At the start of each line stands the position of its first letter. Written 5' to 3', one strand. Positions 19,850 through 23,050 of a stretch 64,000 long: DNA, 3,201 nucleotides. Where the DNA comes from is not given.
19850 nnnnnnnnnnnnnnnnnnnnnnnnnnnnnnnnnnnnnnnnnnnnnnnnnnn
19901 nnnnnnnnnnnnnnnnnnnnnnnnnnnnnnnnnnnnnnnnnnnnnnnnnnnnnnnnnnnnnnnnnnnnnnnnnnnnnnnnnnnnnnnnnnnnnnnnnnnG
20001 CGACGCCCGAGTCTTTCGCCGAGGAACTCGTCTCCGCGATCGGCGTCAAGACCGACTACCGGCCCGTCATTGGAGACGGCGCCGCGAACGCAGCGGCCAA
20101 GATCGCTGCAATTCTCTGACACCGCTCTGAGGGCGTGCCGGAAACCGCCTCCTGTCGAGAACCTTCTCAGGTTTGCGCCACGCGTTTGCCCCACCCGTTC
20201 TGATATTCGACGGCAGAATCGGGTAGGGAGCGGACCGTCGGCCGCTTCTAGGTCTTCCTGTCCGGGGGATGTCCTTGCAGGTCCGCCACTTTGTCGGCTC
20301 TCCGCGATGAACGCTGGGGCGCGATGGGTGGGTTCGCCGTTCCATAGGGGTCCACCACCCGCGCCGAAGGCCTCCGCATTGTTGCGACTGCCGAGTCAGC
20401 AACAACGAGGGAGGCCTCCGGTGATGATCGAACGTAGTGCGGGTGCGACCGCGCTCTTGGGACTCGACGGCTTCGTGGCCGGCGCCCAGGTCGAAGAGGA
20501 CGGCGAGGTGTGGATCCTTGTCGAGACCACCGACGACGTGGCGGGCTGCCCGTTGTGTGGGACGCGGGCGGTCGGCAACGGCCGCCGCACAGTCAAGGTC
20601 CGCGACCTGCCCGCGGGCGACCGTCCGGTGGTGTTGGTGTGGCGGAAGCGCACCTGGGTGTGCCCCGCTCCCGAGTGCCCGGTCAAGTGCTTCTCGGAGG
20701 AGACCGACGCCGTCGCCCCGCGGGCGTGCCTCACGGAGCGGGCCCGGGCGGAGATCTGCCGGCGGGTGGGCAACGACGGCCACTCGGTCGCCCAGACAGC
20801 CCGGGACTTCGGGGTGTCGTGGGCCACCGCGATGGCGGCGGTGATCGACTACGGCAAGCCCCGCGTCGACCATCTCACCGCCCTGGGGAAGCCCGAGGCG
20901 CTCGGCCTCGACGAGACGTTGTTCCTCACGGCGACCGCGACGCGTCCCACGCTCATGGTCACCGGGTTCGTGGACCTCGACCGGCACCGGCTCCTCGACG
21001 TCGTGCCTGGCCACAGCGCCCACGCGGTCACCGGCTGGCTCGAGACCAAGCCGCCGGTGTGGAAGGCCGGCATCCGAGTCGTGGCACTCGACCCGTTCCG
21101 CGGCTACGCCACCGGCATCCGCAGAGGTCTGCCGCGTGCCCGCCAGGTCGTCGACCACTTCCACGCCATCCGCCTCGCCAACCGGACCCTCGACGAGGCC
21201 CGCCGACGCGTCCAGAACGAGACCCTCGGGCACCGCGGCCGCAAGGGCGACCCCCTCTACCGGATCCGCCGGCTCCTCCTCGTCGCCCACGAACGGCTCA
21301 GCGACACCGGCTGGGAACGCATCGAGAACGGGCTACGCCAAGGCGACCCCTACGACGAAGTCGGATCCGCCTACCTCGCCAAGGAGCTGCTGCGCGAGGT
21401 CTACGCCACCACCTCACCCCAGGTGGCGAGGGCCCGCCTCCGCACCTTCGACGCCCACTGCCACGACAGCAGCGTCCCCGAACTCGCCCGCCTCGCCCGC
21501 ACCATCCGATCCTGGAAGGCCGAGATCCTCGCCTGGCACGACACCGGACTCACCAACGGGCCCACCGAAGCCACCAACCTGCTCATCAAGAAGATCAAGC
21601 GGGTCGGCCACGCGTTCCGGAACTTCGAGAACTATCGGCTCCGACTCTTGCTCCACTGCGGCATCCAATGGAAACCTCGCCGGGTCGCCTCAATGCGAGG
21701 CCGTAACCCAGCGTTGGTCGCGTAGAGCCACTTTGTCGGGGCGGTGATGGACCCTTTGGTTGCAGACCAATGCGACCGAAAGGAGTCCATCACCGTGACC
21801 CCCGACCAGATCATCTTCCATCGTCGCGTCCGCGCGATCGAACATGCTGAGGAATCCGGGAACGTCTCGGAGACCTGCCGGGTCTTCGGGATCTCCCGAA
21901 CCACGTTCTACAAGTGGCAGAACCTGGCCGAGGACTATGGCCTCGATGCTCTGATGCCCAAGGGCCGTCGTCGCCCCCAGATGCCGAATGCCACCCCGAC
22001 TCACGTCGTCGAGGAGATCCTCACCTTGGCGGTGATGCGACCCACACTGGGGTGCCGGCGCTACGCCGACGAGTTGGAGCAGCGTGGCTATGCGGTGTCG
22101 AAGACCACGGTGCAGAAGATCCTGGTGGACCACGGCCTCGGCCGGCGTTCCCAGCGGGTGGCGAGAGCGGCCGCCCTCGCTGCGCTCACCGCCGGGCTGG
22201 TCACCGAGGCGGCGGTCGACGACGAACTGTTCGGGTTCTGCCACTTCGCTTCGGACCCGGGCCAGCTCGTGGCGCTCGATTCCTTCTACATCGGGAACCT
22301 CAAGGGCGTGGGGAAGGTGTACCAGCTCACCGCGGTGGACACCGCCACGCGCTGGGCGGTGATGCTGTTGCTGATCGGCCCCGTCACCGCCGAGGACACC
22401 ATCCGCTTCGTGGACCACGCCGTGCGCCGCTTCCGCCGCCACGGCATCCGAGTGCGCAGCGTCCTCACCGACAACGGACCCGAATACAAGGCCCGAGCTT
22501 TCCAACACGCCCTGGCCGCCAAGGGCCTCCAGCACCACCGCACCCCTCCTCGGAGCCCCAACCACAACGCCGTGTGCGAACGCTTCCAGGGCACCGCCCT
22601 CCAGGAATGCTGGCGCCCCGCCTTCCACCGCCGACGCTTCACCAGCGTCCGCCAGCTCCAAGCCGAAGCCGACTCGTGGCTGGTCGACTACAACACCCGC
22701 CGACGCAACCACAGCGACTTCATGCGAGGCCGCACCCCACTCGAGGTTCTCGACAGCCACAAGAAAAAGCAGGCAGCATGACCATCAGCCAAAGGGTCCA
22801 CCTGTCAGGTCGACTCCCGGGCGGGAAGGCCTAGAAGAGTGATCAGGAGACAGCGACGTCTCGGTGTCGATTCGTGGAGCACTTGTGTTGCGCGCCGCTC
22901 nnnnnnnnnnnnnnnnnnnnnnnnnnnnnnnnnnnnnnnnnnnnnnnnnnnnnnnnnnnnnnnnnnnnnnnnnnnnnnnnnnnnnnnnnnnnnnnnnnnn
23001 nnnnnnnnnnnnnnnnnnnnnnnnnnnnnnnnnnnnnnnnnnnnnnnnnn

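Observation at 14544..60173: tRNA-Thr 3' half duplicated 45.6 kb downstream: attL/attR-like bounds of an integrase-less accessory segment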

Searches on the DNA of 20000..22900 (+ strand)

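Call 72: search_dna_similar(query=window:20000-22900:+, collection=plasmids, mode=distant, max_rows=8)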
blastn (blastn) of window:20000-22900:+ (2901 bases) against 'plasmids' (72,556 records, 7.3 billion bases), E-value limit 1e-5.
Records with a match: 17; places in all: 21; records where one place covers at least 80% of the query: 0.
Best place of each record, by identity: 80-90% 4; 60-80% 13.
By first word of the organism name: Microbacterium 3; Kocuria 3; Mycobacterium 3; Dietzia 2; Rhodococcus 2; Streptomyces 1; Pseudarthrobacter 1; Arthrobacter 1; Dermacoccus 1.
By predicted mobility (MOB-suite, as given by PLSDB): non-mobilizable 7; mobilizable 7; conjugative 3.
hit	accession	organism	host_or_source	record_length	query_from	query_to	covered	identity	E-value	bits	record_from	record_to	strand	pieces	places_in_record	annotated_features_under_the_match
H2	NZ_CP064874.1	Microbacterium paraoxydans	Homo sapiens,cerebrospinal fluid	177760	1160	1644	10%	72.8%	2e-14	154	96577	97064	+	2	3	ISL3 family transposase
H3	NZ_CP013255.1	Kocuria flava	single cell,air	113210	1069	1272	7%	70.6%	4e-17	99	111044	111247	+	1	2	ISL3 family transposase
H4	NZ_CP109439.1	Streptomyces sp. NBC_01483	-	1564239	1119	1254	5%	70.6%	2e-7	66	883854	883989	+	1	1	none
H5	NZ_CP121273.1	Microbacterium proteolyticum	soil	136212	1154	1280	4%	74.0%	1e-11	82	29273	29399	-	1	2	none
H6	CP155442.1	Dietzia kunjamensis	cell culture,moss extract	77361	1154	1280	4%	74.0%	1e-11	82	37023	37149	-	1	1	none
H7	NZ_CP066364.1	Pseudarthrobacter defluvii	cell culture,sediment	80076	1191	1307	4%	78.6%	4e-17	100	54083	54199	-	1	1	none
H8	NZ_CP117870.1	Arthrobacter agilis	cell culture,Middle part of the water ...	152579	1201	1307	4%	75.7%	1e-10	77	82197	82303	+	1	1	ISL3 family transposase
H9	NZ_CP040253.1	Mycobacterium avium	Homo sapiens,sputum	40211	1154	1263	4%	73.6%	7e-8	69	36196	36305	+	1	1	ISL3 family transposase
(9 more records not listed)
